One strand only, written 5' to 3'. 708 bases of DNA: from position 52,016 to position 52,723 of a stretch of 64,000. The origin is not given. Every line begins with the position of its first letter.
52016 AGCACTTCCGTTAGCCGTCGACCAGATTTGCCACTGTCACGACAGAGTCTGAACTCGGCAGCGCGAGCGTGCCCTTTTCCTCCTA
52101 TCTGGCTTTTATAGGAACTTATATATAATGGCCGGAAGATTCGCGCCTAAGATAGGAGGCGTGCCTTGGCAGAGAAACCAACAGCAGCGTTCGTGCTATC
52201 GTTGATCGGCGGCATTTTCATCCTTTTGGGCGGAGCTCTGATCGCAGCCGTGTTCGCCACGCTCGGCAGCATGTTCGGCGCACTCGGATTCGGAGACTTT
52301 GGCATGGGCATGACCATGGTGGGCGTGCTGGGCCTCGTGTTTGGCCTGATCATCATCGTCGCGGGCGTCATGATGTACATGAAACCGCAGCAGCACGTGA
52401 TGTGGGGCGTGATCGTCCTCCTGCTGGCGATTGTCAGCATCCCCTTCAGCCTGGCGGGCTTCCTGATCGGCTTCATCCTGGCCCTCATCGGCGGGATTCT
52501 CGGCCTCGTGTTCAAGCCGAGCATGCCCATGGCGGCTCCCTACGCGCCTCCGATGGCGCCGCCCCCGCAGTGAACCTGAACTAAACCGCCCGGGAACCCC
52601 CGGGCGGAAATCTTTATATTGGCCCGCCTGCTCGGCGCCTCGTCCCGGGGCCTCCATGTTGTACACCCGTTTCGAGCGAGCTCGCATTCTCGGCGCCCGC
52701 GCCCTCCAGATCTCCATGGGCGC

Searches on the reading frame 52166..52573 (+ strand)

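Call 19: search_protein_families(library=pfam, proteins=[window:52166-52573:+], max_evalue=10)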
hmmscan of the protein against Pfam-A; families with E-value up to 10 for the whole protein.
window:52166-52573:+ (135 aa): 8 families
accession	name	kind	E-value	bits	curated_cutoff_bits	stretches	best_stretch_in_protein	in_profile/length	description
PF19609.4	DUF6114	-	1.1e-10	42.5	27.9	1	14-114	11-103/106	Family of unknown function (DUF6114)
PF13273.12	DUF4064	-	0.00012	22.7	32.1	1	4-94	1-102/102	Protein of unknown function (DUF4064)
PF06157.16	DUF973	-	0.004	16.8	26.4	1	8-112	62-149/309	Protein of unknown function (DUF973)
PF11712.13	Vma12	-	0.92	9.9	25.5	1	51-77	106-132/137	Endoplasmic reticulum-based factor for assembly of V-ATPase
PF02990.21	EMP70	-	2.1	7.4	27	1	47-103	331-390/517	Endomembrane protein 70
PF20224.3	DUF6583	-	2.4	7.2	27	0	51-73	6-28/473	Family of unknown function (DUF6583)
PF09534.15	Trp_oprn_chp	-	5.7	7.2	29.6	0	48-75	66-93/180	Tryptophan-associated transmembrane protein (Trp_oprn_chp)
PF20556.3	DUF6768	-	6.7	6.9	27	1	36-92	31-89/123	Family of unknown function (DUF6768)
